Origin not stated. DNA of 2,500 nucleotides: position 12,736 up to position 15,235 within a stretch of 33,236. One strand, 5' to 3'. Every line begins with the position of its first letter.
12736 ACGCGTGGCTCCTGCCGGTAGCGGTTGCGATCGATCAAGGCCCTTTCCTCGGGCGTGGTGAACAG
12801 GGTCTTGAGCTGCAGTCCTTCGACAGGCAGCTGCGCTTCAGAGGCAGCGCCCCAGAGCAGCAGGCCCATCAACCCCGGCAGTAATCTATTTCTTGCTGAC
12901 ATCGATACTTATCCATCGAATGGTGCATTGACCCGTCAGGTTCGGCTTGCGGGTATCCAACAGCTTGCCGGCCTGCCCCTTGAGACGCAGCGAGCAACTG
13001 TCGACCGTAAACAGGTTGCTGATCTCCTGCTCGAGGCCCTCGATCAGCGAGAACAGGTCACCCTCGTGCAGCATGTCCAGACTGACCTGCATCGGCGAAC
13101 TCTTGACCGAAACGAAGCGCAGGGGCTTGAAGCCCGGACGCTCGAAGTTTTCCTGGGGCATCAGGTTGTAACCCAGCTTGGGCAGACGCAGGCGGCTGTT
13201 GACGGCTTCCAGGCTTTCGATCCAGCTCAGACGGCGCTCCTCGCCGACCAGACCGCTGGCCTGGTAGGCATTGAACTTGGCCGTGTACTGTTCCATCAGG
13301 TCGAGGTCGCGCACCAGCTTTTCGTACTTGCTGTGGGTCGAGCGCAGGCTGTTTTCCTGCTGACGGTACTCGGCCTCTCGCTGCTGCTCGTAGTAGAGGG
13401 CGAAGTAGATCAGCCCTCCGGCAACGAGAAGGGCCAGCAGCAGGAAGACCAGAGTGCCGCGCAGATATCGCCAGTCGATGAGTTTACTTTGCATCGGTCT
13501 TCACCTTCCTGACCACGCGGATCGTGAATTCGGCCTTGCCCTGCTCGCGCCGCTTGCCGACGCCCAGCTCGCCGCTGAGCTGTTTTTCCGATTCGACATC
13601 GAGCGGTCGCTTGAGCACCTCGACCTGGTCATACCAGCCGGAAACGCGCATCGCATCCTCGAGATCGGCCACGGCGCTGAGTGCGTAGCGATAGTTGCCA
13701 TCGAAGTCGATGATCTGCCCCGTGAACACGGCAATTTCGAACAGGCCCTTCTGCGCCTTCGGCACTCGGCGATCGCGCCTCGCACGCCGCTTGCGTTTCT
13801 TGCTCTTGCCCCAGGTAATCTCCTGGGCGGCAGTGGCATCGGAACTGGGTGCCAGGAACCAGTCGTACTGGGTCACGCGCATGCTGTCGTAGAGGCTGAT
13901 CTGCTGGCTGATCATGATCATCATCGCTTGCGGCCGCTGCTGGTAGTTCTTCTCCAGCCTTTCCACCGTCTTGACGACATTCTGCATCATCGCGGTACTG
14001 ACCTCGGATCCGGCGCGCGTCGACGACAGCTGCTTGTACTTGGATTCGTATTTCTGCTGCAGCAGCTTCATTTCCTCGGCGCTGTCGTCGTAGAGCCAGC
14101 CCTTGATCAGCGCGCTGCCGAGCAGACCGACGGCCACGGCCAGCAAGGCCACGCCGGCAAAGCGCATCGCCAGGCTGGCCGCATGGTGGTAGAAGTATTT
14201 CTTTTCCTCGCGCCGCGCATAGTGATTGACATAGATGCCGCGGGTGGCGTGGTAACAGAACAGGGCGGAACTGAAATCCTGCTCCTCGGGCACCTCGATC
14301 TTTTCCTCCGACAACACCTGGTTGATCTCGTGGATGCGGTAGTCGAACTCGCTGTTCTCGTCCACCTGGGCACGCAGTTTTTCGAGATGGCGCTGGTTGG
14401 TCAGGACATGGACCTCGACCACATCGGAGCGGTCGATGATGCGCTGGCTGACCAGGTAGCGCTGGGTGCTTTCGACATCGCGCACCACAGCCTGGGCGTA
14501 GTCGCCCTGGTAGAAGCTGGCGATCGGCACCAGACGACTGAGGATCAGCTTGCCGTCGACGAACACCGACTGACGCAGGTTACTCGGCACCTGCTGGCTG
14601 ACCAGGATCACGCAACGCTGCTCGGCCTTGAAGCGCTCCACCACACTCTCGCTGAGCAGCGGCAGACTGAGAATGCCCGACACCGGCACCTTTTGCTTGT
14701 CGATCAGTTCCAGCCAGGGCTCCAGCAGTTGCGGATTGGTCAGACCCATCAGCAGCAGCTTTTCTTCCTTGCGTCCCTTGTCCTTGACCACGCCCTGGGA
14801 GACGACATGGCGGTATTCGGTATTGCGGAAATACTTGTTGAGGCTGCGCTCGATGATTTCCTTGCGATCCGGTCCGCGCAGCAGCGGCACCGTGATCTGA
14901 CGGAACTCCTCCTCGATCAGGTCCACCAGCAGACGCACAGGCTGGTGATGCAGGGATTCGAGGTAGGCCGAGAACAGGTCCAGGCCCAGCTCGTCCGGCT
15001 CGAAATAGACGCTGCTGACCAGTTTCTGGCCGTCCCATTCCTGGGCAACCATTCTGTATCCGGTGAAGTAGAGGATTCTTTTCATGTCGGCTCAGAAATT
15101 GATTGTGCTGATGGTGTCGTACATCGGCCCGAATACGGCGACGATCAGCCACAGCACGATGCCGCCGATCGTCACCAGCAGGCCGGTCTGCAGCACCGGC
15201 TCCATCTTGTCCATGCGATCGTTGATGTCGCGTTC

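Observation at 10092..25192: Second, rearranged MSH/T2SS-hybrid type IV filament machine directly abutting a canonical MSHA operon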

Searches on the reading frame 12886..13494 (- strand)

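Call 3: search_protein_families(library=pfam, proteins=[window:12886-13494:-], max_evalue=0.01)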
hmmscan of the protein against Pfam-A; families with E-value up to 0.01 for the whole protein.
window:12886-13494:- (202 aa): 0 families

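Call 4: search_protein_families(library=ncbifam, proteins=[window:12886-13494:-], max_evalue=0.01)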
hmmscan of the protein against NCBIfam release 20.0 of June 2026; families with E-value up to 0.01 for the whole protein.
window:12886-13494:- (202 aa): 0 families

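Call 59: search_protein_families(library=pfam, proteins=[window:12886-13494:-], max_evalue=10)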
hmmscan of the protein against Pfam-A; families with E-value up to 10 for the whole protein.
window:12886-13494:- (202 aa): 3 families
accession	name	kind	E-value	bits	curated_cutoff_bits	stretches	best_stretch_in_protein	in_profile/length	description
PF20178.3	ToxA_N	-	0.066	13.3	27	1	34-80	83-128/249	Dermonecrotic toxin, N-terminal domain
PF25059.1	FN3_DSCAM-DSCAML_C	-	0.18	12.6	39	1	28-83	20-71/89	DSCAM/DSCAML C-terminal Fn3-like domain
PF08391.16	Ly49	-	0.19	12.7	31.5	1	6-70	2-62/119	Ly49-like protein, N-terminal region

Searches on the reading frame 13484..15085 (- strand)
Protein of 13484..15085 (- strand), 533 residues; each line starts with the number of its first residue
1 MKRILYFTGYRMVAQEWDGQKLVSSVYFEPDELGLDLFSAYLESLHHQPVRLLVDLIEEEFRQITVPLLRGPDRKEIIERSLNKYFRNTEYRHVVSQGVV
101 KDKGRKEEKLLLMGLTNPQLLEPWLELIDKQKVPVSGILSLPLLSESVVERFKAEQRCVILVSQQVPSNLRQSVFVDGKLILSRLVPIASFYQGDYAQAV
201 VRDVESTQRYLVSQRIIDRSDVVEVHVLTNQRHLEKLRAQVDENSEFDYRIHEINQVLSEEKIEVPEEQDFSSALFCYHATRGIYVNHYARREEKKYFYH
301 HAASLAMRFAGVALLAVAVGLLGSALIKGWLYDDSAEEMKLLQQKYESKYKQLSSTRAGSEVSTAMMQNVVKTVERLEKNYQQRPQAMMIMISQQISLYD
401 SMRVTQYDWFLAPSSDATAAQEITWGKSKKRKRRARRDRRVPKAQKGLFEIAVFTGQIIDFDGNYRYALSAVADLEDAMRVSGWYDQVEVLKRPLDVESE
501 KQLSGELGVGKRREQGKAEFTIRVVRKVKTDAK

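Call 3: search_protein_families(library=pfam, proteins=[window:13484-15085:-], max_evalue=0.01)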
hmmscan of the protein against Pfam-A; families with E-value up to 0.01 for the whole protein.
window:13484-15085:- (533 aa): 0 families

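Call 4: search_protein_families(library=ncbifam, proteins=[window:13484-15085:-], max_evalue=0.01)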
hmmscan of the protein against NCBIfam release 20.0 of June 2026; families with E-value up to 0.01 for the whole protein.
window:13484-15085:- (533 aa): 0 families

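Call 9: find_homologous_proteins(query=window:13484-15085:-, max_evalue=0.001)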
Query window:13484-15085:- (533 aa): 481 proteins with E <= 0.001 among 8000 candidates; the best 120 are listed.
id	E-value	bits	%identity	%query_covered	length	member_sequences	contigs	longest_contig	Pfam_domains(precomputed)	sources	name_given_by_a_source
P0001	0.0e+0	1168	100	100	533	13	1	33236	-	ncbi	-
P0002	0.0e+0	1041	88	100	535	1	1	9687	-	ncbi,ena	-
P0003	2.2e-294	995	82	100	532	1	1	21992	-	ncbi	-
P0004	1.6e-291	985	83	100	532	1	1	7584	-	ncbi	-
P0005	1.6e-291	985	82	100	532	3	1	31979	-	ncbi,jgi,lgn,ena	-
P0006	3.4e-287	971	82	98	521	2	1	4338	-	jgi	jgi:hypothetical protein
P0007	6.8e-281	950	79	100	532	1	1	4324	-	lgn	-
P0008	2.0e-277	939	79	100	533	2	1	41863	-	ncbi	-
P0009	4.4e-223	760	81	79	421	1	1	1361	-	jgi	jgi:cell division protein FtsB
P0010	3.3e-214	730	61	100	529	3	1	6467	-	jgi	jgi:hypothetical protein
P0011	2.7e-213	727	60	100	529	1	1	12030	-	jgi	jgi:hypothetical protein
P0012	2.2e-212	724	61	98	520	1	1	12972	-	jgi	jgi:uncharacterized membrane protein YciS (DUF1049 family)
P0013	2.5e-211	721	61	98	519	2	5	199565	-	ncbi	-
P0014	1.8e-209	715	61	98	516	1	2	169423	-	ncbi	-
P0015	4.4e-208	710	58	100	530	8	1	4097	-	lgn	-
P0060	8.2e-199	680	59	98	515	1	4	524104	-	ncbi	-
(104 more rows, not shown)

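Call 10: find_encoding_contigs(protein=P0060, flank=10000, max_places=2)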
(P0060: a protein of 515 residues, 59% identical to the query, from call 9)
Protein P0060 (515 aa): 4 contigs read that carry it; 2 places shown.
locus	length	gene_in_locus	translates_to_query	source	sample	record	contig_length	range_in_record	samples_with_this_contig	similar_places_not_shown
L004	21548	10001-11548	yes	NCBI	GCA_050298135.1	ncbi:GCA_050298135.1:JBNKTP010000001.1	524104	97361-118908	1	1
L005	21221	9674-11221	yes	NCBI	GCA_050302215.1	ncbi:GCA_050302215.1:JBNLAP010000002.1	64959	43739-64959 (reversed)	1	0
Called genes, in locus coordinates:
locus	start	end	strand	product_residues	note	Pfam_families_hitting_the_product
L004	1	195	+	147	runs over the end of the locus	-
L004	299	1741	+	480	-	PF00072:Response_reg, PF00158:Sigma54_activat, PF14532:Sigma54_activ_2, PF25601:AAA_lid_14, PF02954:HTH_8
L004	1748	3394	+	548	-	PF13191:AAA_16 (faint), PF13401:AAA_22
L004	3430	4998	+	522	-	PF07655:Secretin_N_2, PF00263:Secretin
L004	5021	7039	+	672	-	PF13181:TPR_8 (faint), PF24575:TPR_Slam (faint), PF00515:TPR_1 (faint), PF07719:TPR_2 (faint), PF12895:ANAPC3 (faint), PF13414:TPR_11 (weak), PF13432:TPR_16, PF14559:TPR_19, +5 more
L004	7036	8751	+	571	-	PF05157:MshEN, PF00437:T2SSE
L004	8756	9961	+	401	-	PF28597:T2SSF_N, PF00482:T2SSF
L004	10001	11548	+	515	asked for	-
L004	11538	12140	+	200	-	-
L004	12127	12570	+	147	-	-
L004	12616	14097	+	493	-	-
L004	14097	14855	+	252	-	PF07963:N_methyl (weak)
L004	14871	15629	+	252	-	-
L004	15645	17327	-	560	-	PF02518:HATPase_c (weak)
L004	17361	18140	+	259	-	-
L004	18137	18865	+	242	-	-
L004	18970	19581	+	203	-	PF07963:N_methyl (weak)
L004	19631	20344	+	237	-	PF00005:ABC_tran, PF13304:AAA_21 (faint)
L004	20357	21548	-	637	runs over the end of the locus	PF04932:Wzy_C, PF14559:TPR_19 (faint)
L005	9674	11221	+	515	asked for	-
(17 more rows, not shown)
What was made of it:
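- A Wzy_C/TPR gene flanks the cluster in L004 (call 10).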

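Call 11: find_encoding_contigs(protein=P0001, flank=10000, max_places=3)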
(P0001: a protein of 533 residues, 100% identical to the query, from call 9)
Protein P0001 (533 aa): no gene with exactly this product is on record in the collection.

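Call 32: search_protein_representatives(protein=window:13484-15085:-)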
Query: 533 residues. Proteins with E-value up to 0.001 (for the whole library): 1712; up to 1e-10: 1177; up to 1e-30: 475. The best 150 are listed.
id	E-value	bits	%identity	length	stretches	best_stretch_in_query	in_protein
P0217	1.0e-192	657.9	55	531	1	1-529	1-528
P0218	7.6e-124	430.7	41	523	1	1-527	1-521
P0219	2.5e-112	392.7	37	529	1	1-529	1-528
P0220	1.5e-83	297.8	49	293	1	249-530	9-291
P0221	6.9e-76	272.6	46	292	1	242-533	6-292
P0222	1.2e-69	252.0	30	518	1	16-527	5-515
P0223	5.5e-68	246.5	29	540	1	2-527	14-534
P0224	7.7e-68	246.0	32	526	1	2-526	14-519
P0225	1.1e-67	245.5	30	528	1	3-527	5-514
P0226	3.3e-67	243.9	30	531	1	1-526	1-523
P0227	8.6e-67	242.6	31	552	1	2-526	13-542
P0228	8.8e-67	242.5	30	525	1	2-531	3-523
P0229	2.4e-66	241.1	31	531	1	2-524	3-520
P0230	5.8e-66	239.8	31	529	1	2-523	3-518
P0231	2.0e-65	238.1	30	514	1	13-526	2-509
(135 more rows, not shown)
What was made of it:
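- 13484..15085 (-): Alignment-complex protein: cytoplasmic PilM/GspL-type actin-like domain, TM helix with coiled coil, periplasmic alpha/beta domain (PilM+PilN fusion, GspL-like). Family has 1712 clusters at 50% identity (call 32).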

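Call 34: search_solved_structures(query=A1, max_evalue=10)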
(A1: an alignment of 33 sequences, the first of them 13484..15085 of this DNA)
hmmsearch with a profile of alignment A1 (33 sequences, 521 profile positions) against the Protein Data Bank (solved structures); distinct sequences matched with E-value up to 10: 11.
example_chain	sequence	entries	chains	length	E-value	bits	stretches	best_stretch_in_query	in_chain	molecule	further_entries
8tw3_F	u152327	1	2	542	0.63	11.5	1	298-383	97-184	Fusion glycoprotein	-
8eay_A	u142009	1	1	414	0.66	11.4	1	298-383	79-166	Fusion glycoprotein F0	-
8qkd_A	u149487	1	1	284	0.69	11.4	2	312-394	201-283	sc-CC-5-24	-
4dag_A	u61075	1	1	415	0.76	11.2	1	298-386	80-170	Fusion glycoprotein F0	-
5wb0_F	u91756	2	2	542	0.92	11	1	300-383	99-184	Fusion glycoprotein F0 | hMPV fusion protein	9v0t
9os5_A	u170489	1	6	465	0.95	10.9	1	298-386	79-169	Fusion glycoprotein F0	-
8t9z_A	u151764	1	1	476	1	10.8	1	298-386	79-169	Fusion glycoprotein F0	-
8ebp_A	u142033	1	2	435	1.1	10.7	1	300-383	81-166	Fusion glycoprotein F0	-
8e2u_A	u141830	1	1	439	1.1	10.6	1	300-383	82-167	Fusion glycoprotein F0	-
8v2q_A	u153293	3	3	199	2.2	9.7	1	323-393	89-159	Charged multivesicular body protein 1b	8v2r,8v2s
8qag_A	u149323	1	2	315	6.2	8.2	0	302-358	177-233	sc-CC-6-95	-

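Call 37: find_related_loci(query=A2, collection=genome_contigs, flank=10000)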
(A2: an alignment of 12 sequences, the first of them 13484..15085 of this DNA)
Query A2 (533 aa) in genome_contigs; peptide patterns used: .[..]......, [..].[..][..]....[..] (x = any residue, [..] = any of these).
191 stretches matched a pattern; 91 encode a relative of the query (tblastn E <= 1e-3); the best 80 are kept; 80 distinct loci.
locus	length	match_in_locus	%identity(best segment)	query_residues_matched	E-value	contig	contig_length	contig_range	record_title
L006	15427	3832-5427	82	1-533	0e+0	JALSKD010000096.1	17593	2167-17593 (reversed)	MAG: Gammaproteobacteria bacterium isolate 354-166_metabat2_scaf2bin.138 354-166_scaffold_3137_c1, whole genome shotgun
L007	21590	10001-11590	62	1-533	0e+0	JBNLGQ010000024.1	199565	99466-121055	MAG: Gammaproteobacteria bacterium isolate C1.bin.13.orig k141_1441162, whole genome shotgun sequence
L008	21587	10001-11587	60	1-533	0e+0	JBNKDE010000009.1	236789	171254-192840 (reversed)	MAG: Gammaproteobacteria bacterium isolate F1.bin.8.strict NODE_9_length_236789_cov_14.865351, whole genome shotgun sequ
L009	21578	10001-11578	60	1-533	0e+0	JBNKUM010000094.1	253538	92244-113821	MAG: Gammaproteobacteria bacterium isolate A1A2.bin.44.orig k141_876199, whole genome shotgun sequence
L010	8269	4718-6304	59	1-529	0e+0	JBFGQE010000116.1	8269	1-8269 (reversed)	MAG: Gammaproteobacteria bacterium isolate Mix_sand04.2021.02.G.34 k141_1227245_length_8269_cov_8.8829, whole genome sho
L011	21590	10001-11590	58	1-532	0e+0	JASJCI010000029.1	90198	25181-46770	MAG: Gammaproteobacteria bacterium isolate MO_140.B7 MO_140.c_295, whole genome shotgun sequence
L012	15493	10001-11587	59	1-528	0e+0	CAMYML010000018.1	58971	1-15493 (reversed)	MAG: uncultured Gammaproteobacteria bacterium isolate FO_M_Gamma_012 genome assembly, contig: scaffold_1373, whole genom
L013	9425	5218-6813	59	1-533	0e+0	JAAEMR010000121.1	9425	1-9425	MAG: Gammaproteobacteria bacterium isolate Bse_11 BseG_CONTIG1381230, whole genome shotgun sequence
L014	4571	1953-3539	58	1-528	0e+0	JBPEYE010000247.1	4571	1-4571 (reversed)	MAG: Gammaproteobacteria bacterium isolate MAG42 MAG42_MAG42_247, whole genome shotgun sequence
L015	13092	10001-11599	58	1-533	0e+0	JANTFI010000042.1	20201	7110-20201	MAG: Gammaproteobacteria bacterium isolate bin100104 c_000000002356, whole genome shotgun sequence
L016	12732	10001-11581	58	1-530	0e+0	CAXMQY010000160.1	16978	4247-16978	MAG: uncultured Haliangium sp. isolate 07C-BC-St05_bin.3.orig genome assembly, contig: k141_3620359, whole genome shotgu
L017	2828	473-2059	58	1-528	0e+0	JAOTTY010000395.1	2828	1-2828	MAG: Gammaproteobacteria bacterium isolate 13_July_SF_Bin35 13_July_SF_Bin35_scaffold_23375_c1, whole genome shotgun seq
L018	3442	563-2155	57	1-531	0e+0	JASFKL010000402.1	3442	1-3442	MAG: Gammaproteobacteria bacterium isolate D0817M02metaG_Bin_16 D0817M02metaG_FD_scaffold_21331_c1, whole genome shotgun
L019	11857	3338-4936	58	1-533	0e+0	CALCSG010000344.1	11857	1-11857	MAG TPA_asm: uncultured Gammaproteobacteria bacterium isolate ERR2206791_bin.50_CONCOCT_v1.1_MAG genome assembly, contig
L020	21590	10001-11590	58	1-529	0e+0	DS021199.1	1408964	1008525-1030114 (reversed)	Olavius algarvensis Gamma 3 endosymbiont Gutless_Worm_Scaffold2 genomic scaffold, whole genome shotgun sequence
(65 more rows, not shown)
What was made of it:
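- Tried and rejected: It was repeated with the closer alignment A2, which biases the survey towards close relatives (call 37).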

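Call 59: search_protein_families(library=pfam, proteins=[window:13484-15085:-], max_evalue=10)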
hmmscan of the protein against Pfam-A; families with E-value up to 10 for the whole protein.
window:13484-15085:- (533 aa): 1 family
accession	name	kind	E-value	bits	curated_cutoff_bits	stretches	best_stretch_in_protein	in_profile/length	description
PF02284.21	COX5A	-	0.079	13.5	24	1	231-268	62-100/103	Cytochrome c oxidase subunit Va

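Call 64: predict_structure(alignment_id=A3)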
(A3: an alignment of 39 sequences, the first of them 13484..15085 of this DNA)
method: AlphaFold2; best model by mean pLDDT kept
length: 533 residues; sequences in the alignment: 39
mean_pLDDT: 79.2   pTM: 0.56
mean pLDDT of the five models: 79.2, 79.0, 74.8, 73.6, 72.3
residues with pLDDT >= 90: 119; 70-90: 314; 50-70: 52; < 50: 48
segments of 3 or more residues with pLDDT < 50: 357-363, 423-440, 496-514
pLDDT, mean of each block of 10 residues (from residue 1): 88 91 91 93 88 79 88 91 87 88 87 85 88 84 86 87 83 90 77 79 90 88 92 89 85 92 86 88 73 75 85 92 85 80 77 50 49 63 72 83 85 76 45 40 72 85 79 86 84 58 34 60 84 44
secondary structure, 60 per line:
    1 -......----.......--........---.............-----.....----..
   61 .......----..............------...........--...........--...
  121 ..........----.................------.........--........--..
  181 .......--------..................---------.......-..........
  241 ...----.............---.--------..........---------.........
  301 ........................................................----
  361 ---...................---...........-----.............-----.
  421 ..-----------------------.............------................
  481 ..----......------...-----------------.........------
elements in order: E2-7 E12-18 E21-28 H32-44 E50-54 E59-67 H72-85 E92-102 E105-115 H118-130 E135-140 H141-151 E158-166 E169-176 E179-187 H196-213 E223-229 H231-243 E248-253 H254-260 H273-282 H292-356 H364-382 H386-396 E402-414 E446-458 H465-482 E487-492 E519-527
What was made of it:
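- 13484..15085 (-): AlphaFold2 pLDDT 79 (call 64).
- On Type IVa pilus: PilM and PilN are fused (call 64).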

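Call 67: fold_search(model_id=the predicted structure, library=pdb)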
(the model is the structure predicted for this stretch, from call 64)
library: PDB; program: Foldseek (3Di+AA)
matches with E <= 10: 1500; with E <= 0.001: 83
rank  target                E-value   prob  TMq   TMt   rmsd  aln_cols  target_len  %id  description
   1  5eoy_B                5.3e-12  1.00  0.35  0.48   6.9       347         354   11  Pseudomonas aeruginosa SeMet-PilM bound to ADP (released 2016-04-27)
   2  5eox_B                8.4e-12  1.00  0.34  0.47   7.0       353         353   11  Pseudomonas aeruginosa PilM bound to ADP (released 2016-04-27)
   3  5eou_B                1.1e-11  1.00  0.39  0.54   5.9       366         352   10  Pseudomonas aeruginosa PilM:PilN1-12 bound to ATP (released 2016-04-27)
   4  2ych_A                1.2e-11  1.00  0.39  0.58   6.2       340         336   11  PilM-PilN type IV pilus biogenesis complex (released 2011-05-11)
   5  5eoy_A                2.4e-11  1.00  0.35  0.47   6.9       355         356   11  Pseudomonas aeruginosa SeMet-PilM bound to ADP (released 2016-04-27)
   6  3wt0_D                5.4e-11  1.00  0.35  0.46   7.0       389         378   10  Crystal Structure Analysis of Cell Division Protein (released 2015-04-29)
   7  5eq6_A                6.5e-11  1.00  0.35  0.48   6.7       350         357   11  Pseudomonas aeruginosa PilM bound to AMP-PNP (released 2016-04-27)
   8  5eou_A                9.7e-11  1.00  0.35  0.51   6.8       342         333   10  Pseudomonas aeruginosa PilM:PilN1-12 bound to ATP (released 2016-04-27)
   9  5eox_A                1.2e-10  1.00  0.34  0.47   7.0       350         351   12  Pseudomonas aeruginosa PilM bound to ADP (released 2016-04-27)
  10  3jc8_Ma               1.5e-10  1.00  0.32  0.45   8.6       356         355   12  Architectural model of the type IVa pilus machine in a piliated state (released 2016-03-16)
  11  5eq6_B                2.1e-10  1.00  0.34  0.47   7.0       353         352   12  Pseudomonas aeruginosa PilM bound to AMP-PNP (released 2016-04-27)
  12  3wqu_B                2.3e-10  1.00  0.35  0.46   7.2       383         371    9  Staphylococcus aureus FtsA complexed with ATP (released 2014-10-08)
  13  3wt0_C                3.5e-10  1.00  0.35  0.47   6.9       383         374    8  Crystal Structure Analysis of Cell Division Protein (released 2015-04-29)
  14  3wqt_A                3.5e-10  1.00  0.35  0.47   7.3       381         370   10  Staphylococcus aureus FtsA complexed with AMPPNP (released 2014-10-08)
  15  3wqt_C                6.6e-10  1.00  0.36  0.49   6.9       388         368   10  Staphylococcus aureus FtsA complexed with AMPPNP (released 2014-10-08)
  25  1yf5                  8.0e-09  1.00  0.30  0.58   7.6       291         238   12  Cyto-Epsl: The Cytoplasmic Domain Of Epsl, An Inner Membrane Component Of The Type II Secretion System Of Vibrio Cholera (released 2005-05-03)
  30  4pht_Y                9.2e-08  1.00  0.31  0.65   6.2       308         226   10  ATPase GspE in complex with the cytoplasmic domain of GspL from the Vibrio vulnificus type II Secretion system (released 2014-11-26)
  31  4pht_X                1.4e-07  1.00  0.32  0.67   5.5       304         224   11  ATPase GspE in complex with the cytoplasmic domain of GspL from the Vibrio vulnificus type II Secretion system (released 2014-11-26)
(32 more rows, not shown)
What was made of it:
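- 13484..15085 (-): Foldseek top matches are PilM (5eoy, 2ych; E about 1e-11), then FtsA and cyto-GspL (1yf5, 4pht) (call 67).
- On MSH pilus system: The fold of the 533-aa protein is PilM-like (call 67), so a functional equivalent exists.
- On Type II secretion system: The GspL-like architecture and fold are present (calls 64, 67).
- The 533-aa model matches PilM and cyto-GspL (calls 64, 67). A fused PilM-PilN protein is the GspL architecture, and the model matches cyto-EpsL/GspL (TM-score on target 0.58-0.67; call 67).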
